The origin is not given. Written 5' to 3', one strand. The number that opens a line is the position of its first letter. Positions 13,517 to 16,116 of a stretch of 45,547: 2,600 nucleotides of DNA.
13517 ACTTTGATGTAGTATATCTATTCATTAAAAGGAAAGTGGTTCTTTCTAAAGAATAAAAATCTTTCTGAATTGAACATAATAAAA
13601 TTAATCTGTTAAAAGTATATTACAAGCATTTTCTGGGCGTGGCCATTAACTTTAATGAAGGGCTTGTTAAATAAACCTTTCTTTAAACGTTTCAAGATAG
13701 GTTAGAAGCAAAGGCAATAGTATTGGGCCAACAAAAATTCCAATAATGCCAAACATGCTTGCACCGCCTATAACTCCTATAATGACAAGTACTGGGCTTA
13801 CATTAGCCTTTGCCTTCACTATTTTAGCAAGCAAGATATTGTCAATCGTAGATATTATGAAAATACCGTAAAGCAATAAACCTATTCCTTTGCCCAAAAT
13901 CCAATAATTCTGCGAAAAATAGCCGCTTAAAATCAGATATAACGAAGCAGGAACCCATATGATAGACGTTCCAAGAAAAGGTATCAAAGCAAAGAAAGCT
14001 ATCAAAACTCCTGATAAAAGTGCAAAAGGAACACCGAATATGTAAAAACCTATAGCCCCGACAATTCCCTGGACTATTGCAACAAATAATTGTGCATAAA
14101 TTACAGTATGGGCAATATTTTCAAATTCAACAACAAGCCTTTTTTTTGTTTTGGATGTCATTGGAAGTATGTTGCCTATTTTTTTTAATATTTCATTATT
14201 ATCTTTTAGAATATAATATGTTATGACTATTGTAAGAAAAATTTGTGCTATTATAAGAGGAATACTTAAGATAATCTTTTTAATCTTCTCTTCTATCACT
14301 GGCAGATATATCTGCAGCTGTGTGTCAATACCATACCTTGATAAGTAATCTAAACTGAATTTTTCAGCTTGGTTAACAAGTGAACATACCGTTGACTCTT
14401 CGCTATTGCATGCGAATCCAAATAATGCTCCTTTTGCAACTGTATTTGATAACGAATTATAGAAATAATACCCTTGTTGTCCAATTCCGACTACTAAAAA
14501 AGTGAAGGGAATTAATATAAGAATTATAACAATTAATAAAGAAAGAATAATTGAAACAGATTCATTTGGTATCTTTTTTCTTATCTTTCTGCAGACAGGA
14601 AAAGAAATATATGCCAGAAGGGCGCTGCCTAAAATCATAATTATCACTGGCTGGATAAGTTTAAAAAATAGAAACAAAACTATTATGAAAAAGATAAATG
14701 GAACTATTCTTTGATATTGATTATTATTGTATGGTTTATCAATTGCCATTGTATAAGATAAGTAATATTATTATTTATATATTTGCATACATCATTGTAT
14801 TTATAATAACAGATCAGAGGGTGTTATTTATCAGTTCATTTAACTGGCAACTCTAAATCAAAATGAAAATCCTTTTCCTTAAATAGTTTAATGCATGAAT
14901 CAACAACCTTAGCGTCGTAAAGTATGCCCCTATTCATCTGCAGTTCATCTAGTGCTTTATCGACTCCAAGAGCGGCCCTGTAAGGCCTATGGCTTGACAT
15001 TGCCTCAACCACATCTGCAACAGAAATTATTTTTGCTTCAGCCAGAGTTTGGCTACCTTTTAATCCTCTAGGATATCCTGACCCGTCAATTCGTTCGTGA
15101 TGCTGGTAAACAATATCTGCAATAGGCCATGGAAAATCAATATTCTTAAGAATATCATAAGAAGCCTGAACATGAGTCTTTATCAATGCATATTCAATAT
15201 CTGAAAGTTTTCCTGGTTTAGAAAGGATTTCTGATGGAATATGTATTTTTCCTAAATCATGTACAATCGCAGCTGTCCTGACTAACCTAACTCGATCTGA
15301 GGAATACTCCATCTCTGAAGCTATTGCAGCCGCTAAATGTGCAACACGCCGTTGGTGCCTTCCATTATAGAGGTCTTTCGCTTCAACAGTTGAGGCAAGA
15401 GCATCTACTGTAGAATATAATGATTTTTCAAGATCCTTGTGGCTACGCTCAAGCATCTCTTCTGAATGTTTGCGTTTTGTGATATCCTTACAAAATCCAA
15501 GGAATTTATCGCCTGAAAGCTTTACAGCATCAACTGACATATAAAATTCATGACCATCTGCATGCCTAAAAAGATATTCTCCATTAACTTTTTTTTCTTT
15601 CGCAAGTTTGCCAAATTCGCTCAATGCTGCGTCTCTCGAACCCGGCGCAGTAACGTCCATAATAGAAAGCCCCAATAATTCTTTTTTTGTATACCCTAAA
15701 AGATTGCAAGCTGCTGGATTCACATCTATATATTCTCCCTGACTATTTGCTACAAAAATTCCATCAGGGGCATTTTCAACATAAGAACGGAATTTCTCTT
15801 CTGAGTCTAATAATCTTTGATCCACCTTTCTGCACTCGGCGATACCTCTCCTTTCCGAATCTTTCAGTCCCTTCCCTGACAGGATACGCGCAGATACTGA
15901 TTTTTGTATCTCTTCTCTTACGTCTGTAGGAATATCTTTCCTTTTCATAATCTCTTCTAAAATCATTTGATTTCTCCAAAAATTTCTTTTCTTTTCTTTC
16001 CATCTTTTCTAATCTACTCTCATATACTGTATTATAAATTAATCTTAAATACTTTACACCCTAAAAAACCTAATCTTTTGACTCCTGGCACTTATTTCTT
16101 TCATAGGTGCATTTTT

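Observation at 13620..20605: About 6.9-kb island bracketed by a direct repeat that duplicates the 3' end of a radical-SAM gene (att-like sites), with no recognisable integrase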

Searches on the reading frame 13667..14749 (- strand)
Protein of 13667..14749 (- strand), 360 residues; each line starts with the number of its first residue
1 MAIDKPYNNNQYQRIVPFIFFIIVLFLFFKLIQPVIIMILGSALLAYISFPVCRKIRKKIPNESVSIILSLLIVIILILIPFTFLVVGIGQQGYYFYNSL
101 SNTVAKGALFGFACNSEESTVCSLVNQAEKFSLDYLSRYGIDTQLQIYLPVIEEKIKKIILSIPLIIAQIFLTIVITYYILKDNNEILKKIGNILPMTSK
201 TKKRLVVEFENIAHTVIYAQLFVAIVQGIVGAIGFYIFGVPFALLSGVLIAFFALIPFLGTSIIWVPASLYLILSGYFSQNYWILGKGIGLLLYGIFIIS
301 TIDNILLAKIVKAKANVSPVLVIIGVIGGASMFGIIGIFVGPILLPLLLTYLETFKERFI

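Call 7: search_protein_families(library=pfam, max_evalue=0.01, proteins=[window:13667-14749:-])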
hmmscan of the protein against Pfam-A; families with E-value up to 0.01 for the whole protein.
window:13667-14749:- (360 aa): 1 family
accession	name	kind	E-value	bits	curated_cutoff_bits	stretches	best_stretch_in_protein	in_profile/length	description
PF01594.21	AI-2E_transport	-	2.7e-42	145.5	34.3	1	18-354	4-325/327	AI-2E family transporter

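Call 8: search_protein_families(library=phrogs, max_evalue=0.01, proteins=[window:13667-14749:-])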
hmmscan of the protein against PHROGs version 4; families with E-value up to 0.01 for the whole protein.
window:13667-14749:- (360 aa): 1 family
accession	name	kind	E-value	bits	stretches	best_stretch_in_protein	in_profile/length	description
phrog_24681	-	unknown function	1.9e-14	55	1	159-358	173-365/375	-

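Call 17: find_homologous_proteins(query=window:13667-14749:-, max_evalue=1e-30)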
Query window:13667-14749:- (360 aa): 442 proteins with E <= 1e-30 among 8000 candidates; the best 120 are listed.
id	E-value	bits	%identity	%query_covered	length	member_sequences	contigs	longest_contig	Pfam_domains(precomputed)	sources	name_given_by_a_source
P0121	4.7e-218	741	100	100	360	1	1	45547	PF01594.23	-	-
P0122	6.8e-174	596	78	100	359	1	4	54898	PF01594.23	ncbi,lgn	-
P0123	3.2e-169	581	78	98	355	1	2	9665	PF01594.23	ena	-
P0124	3.3e-168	578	77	100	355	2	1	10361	PF01594.23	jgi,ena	-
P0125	4.7e-168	577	77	98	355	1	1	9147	PF01594.23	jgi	jgi:predicted PurR-regulated permease PerM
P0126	9.7e-166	569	77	98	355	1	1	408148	PF01594.23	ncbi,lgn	-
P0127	6.8e-165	567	78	98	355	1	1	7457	PF01594.23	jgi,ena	-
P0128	7.6e-165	566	74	98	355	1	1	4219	PF01594.23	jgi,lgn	-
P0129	1.4e-164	566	75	98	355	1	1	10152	PF01594.23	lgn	-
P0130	1.6e-164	565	75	98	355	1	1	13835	PF01594.23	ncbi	ncbi:MAG: AI-2E family transporter [archaeon]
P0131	2.1e-164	565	74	97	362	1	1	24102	PF01594.23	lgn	-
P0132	9.9e-164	563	74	98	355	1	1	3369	PF01594.23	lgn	-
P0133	2.0e-163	562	75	98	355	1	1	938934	PF01594.23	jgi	jgi:predicted PurR-regulated permease PerM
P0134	4.6e-162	557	74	98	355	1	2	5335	PF01594.23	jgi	jgi:predicted PurR-regulated permease PerM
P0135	1.9e-161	555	73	98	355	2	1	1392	PF01594.23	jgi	-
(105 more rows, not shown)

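Call 18: find_encoding_contigs(protein=P0122, flank=10000, max_places=4)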
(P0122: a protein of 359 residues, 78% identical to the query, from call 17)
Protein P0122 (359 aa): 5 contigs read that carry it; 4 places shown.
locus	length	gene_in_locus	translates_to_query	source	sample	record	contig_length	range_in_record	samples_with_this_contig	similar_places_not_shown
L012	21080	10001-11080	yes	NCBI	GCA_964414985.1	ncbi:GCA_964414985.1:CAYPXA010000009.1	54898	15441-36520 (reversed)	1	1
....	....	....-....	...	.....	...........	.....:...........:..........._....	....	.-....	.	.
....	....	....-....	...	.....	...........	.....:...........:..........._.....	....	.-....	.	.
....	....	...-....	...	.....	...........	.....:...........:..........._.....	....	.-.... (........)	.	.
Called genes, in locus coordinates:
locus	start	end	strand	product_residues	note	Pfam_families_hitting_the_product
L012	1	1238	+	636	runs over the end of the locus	PF00012:HSP70, PF06723:MreB_Mbl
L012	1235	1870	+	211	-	PF01966:HD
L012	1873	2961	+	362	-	PF00226:DnaJ, PF01556:DnaJ_C, PF00684:DnaJ_CXXCXGXG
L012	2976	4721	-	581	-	PF00664:ABC_membrane, PF00005:ABC_tran, PF02463:SMC_N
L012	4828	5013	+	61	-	-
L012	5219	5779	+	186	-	-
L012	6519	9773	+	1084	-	PF11999:Ice_binding, PF16656:Pur_ac_phosph_N (weak), PF11999:Ice_binding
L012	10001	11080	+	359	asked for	PF01594:AI-2E_transport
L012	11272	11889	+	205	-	-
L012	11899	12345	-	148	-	PF09622:DUF2391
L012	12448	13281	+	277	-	PF01261:AP_endonuc_2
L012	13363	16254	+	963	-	PF04851:ResIII (weak), PF00270:DEAD, PF00271:Helicase_C, PF19306:WHD_Lhr, PF08494:DEAD_assoc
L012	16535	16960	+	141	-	PF00903:Glyoxalase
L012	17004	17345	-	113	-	-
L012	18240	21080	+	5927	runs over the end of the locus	PF00354:Pentaxin (faint), PF13229:Beta_helix, PF00054:Laminin_G_1 (faint), PF02210:Laminin_G_2 (faint), PF02973:Sialidase (faint), PF13385:Laminin_G_3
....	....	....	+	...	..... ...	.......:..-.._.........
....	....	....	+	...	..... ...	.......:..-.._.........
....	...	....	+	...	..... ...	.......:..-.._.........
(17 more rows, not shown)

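Call 19: find_encoding_contigs(protein=P0126, flank=10000, max_places=2)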
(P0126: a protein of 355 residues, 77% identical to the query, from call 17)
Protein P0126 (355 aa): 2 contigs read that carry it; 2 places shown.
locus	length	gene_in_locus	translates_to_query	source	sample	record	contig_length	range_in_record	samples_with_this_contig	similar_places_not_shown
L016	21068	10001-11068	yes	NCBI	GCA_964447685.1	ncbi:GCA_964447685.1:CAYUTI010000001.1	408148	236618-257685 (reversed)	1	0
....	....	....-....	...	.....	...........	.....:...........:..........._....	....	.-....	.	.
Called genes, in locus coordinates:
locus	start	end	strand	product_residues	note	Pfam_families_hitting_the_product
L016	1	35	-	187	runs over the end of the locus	-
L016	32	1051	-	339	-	-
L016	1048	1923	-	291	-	-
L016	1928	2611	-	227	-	-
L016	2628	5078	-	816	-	PF00672:HAMP, PF00512:HisKA, PF02518:HATPase_c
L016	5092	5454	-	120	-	PF00072:Response_reg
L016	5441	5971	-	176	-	PF06745:ATPase (weak)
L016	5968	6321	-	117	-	PF00072:Response_reg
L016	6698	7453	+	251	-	PF01978:TrmB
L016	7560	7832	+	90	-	-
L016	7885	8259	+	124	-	-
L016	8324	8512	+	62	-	PF07043:DUF1328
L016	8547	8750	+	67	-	PF13396:PLDc_N (weak)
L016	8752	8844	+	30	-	-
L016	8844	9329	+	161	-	-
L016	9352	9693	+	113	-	-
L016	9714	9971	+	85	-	-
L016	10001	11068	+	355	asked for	PF01594:AI-2E_transport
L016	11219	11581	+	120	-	-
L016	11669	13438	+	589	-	PF04068:Fer4_RLI, PF02463:SMC_N (weak), PF00005:ABC_tran, PF13304:AAA_21 (faint), PF00005:ABC_tran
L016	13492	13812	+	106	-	-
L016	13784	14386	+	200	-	PF01909:NTP_transf_2 (weak), PF18765:Polbeta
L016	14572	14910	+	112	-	PF23477:zf_Tbcl_2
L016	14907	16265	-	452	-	PF07690:MFS_1, PF12832:MFS_1_like, PF05977:MFS_3 (faint), PF07690:MFS_1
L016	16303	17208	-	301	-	-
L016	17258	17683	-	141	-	-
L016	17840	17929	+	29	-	-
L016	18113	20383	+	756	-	PF22811:Zn_ribbon_NrdR, PF03477:ATP-cone, PF13597:NRDD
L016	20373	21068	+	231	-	PF04055:Radical_SAM, PF13353:Fer4_12 (weak)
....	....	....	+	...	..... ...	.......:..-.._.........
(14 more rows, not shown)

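Call 45: search_protein_families(library=ncbifam, max_evalue=0.01, proteins=[window:13667-14749:-])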
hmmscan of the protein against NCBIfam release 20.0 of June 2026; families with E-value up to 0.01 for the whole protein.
window:13667-14749:- (360 aa): 3 families
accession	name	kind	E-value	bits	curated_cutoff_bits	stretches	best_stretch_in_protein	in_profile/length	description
TIGR02872.1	spore_ytvI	equivalog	1.4e-25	90.4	198.15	1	16-348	3-332/341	sporulation integral membrane protein YtvI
NF008216.0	PRK10983.1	equivalog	1.5e-15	57.3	305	1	214-348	212-337/370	AI-2E family transporter YdiK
NF045801.1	efflux_ABUW_0982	equivalog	3e-13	49.5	675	1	14-342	8-330/392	chloramphenicol efflux transporter CxpE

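Call 50: find_encoding_contigs(protein=P0123, flank=10000, max_places=2)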
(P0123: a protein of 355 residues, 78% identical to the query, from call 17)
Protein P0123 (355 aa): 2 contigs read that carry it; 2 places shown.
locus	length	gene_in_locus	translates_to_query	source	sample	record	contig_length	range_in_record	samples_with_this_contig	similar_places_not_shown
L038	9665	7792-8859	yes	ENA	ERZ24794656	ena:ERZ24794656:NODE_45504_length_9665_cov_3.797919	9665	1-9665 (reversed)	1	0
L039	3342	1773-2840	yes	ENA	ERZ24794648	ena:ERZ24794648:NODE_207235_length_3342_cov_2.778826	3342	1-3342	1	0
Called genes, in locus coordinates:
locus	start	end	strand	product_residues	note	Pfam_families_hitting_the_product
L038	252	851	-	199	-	-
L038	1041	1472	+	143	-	-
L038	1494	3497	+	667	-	PF01935:DUF87, PF10412:TrwB_AAD_bind (faint)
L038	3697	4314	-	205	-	-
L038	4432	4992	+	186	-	-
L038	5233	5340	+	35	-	-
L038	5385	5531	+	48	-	-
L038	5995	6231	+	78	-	-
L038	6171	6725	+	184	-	-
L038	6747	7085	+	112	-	-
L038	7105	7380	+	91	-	-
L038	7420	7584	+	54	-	-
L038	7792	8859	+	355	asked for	PF01594:AI-2E_transport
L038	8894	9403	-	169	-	PF13358:DDE_3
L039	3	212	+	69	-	?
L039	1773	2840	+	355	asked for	PF01594:AI-2E_transport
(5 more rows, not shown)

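Call 66: search_protein_families(library=pfam, max_evalue=0.01, proteins=[L016:13492-13812:+, L016:13784-14386:+, L016:11669-13438:+, L016:14572-14910:+])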
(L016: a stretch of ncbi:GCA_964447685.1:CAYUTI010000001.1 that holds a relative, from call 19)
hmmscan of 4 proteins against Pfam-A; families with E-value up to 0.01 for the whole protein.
L016:13492-13812:+ (106 aa): 0 families

L016:13784-14386:+ (200 aa): 3 families
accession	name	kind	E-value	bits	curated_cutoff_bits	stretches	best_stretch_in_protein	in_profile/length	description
PF18765.7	Polbeta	-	3.5e-08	34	26.9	1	11-76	3-70/93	Polymerase beta, Nucleotidyltransferase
PF01909.29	NTP_transf_2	-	3.9e-07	30.8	21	1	9-65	2-63/93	Nucleotidyltransferase domain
PF22014.2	DUF6932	-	0.0008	20.3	27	1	13-118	43-112/142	Family of unknown function (DUF6932)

L016:11669-13438:+ (589 aa): 17 families
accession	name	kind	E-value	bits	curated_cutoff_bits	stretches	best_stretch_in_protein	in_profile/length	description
PF00005.33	ABC_tran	-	9.3e-42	143.3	25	2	360-481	6-136/137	ABC transporter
PF02463.25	SMC_N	-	6.6e-11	42.5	40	1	95-282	20-210/220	RecF/RecN/SMC N terminal domain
PF13304.12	AAA_21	-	6.8e-10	39.9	27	1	126-260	135-288/304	AAA domain, putative AbiEii toxin, Type IV TA system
PF04068.21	Fer4_RLI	-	3.5e-09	36.7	23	1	4-34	2-35/35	Possible Fer4-like domain in RNase L inhibitor, RLI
PF20720.3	nSTAND3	-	0.00015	21.9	27.2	0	362-385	14-37/155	Novel STAND NTPase 3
PF07693.20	KAP_NTPase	-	0.00016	21.5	20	0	360-434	15-62/293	KAP family P-loop domain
PF03193.22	RsgA_GTPase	-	0.00036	20.8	30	0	100-127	107-134/174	RsgA GTPase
PF13401.12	AAA_22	-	0.00057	20.6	27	0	365-392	5-32/130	AAA domain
PF01926.29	MMR_HSR1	-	0.0011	19.5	21.9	0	102-130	2-29/113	50S ribosome-binding GTPase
PF25160.1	LdpA_Fe-S-bd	-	0.0014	18.8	27.6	1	15-68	2-45/49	LdpA Fe-S cluster-binding domain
PF12837.12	Fer4_6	-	0.0015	18.9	25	1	45-64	2-22/24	4Fe-4S binding domain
PF13166.12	AAA_13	-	0.0018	17.5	36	0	229-283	525-583/713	AAA domain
PF13555.12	AAA_29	-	0.0035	17.5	27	0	98-116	22-39/61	P-loop containing region of AAA domain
PF03215.21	Rad17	-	0.0049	17.3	23.8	0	362-387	42-67/186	Rad17 P-loop domain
PF13237.11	Fer4_10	-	0.0051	17.1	25.5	1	46-68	3-22/53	4Fe-4S dicluster domain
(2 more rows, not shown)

L016:14572-14910:+ (112 aa): 1 family
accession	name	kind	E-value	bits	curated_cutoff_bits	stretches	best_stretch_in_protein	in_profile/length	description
PF23477.1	zf_Tbcl_2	-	2e-14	53.4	27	1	45-79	2-36/37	Probable treble clef zinc finger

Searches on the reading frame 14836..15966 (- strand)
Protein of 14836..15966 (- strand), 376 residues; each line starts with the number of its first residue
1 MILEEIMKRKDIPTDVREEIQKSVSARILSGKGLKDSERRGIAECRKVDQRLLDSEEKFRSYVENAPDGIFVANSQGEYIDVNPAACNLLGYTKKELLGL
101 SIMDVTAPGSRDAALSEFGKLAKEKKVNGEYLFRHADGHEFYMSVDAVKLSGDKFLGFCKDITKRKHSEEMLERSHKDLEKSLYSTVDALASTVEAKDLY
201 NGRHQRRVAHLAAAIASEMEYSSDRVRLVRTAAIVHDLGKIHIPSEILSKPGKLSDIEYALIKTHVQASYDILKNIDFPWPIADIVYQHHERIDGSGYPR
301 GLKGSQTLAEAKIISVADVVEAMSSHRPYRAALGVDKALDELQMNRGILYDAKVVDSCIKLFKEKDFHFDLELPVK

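Call 7: search_protein_families(library=pfam, max_evalue=0.01, proteins=[window:14836-15966:-])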
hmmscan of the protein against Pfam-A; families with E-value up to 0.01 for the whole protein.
window:14836-15966:- (376 aa): 7 families
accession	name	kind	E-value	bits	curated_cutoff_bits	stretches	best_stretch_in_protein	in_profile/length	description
PF13487.12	HD_5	-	7.4e-35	120.6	27.2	1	194-354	7-170/170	HD domain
PF01966.28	HD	-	3.9e-22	79.2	22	1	203-323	3-116/116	HD domain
PF13426.13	PAS_9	-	1.5e-15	57.7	27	1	67-164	1-103/103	PAS domain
PF00989.32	PAS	-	2.1e-13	50.7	22.6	1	58-162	2-113/113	PAS fold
PF13188.13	PAS_8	-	1.5e-10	41.1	21.8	1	57-107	1-51/65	PAS domain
PF08448.16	PAS_4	-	9.8e-10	39.1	23.1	1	63-166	1-109/110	PAS fold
PF08447.18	PAS_3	-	4.3e-09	37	25.6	1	80-148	2-73/89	PAS fold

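Call 8: search_protein_families(library=phrogs, max_evalue=0.01, proteins=[window:14836-15966:-])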
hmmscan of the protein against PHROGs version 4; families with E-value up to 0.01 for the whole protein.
window:14836-15966:- (376 aa): 1 family
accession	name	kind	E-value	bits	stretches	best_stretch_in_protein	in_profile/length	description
phrog_5982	-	unknown function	0.00052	19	1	66-176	494-605/1030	-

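Call 45: search_protein_families(library=ncbifam, max_evalue=0.01, proteins=[window:14836-15966:-])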
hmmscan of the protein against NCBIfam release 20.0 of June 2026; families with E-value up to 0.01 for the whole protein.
window:14836-15966:- (376 aa): 22 families
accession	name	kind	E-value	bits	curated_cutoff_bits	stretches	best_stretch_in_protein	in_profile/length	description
NF053512.1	nitric_RR_NosR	exception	6.3e-33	114.4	400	1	167-365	158-357/422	response regulator c-di-GMP phosphodiesterase, NosR family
TIGR00229.1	sensory_box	domain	1.4e-24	86.6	22.9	1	54-172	2-126/126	PAS domain S-box protein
NF008302.0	PRK11091.1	equivalog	3.1e-12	45.5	838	1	39-180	137-284/779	aerobic respiration two-component sensor histidine kinase ArcB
NF047874.1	MASE3_PAS_HK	subfamily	1.5e-10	40.5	560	1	43-182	251-391/655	MASE3 domain-containing sensor histidine kinase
NF007298.0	PRK09776.1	equivalog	1.4e-09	36.5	1135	1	45-175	290-427/1111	diguanylate cyclase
TIGR00277.1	HDIG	domain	1.2e-08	34.7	27.6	1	204-291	8-83/84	HDIG domain-containing metalloprotein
NF052573.1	HisKinEspAMyxo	equivalog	4e-07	28.5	1400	1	63-153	260-351/755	serine histidine kinase EspA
NF045595.1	HK_scytonemin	equivalog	1.3e-06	27.1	865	1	63-195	11-141/637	scytonemin biosynthesis sensor histidine kinase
NF008468.0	PRK11360.1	equivalog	9e-06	24.3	646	1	50-175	261-390/616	two-component system sensor histidine kinase AtoS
NF053781.1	cdiGMPphdstlr2612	equivalog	1.4e-05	22.9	1600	1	42-124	700-782/1268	Tlr1612 family c-di-GMP phosphodiesterase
NF045675.1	PhdiestaseDibA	equivalog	2.5e-05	22.9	980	1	61-173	82-200/623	phosphodiesterase DibA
NF041777.1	sens_FixL_Rhizob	equivalog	4.3e-05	22.3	850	1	42-179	108-253/485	sensor protein FixL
TIGR02621.3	cas3_GSU0051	exception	5.8e-05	22.1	400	1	202-242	672-712/854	type I-G CRISPR-associated helicase/endonuclease Cas3g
TIGR02938.1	nifL_nitrog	equivalog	0.0001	20.9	242.45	1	57-179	4-132/494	nitrogen fixation negative regulator NifL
NF052652.1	YtvA_fam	equivalog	0.00014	21.5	250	1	80-226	26-177/243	YtvA family blue-light photoreceptor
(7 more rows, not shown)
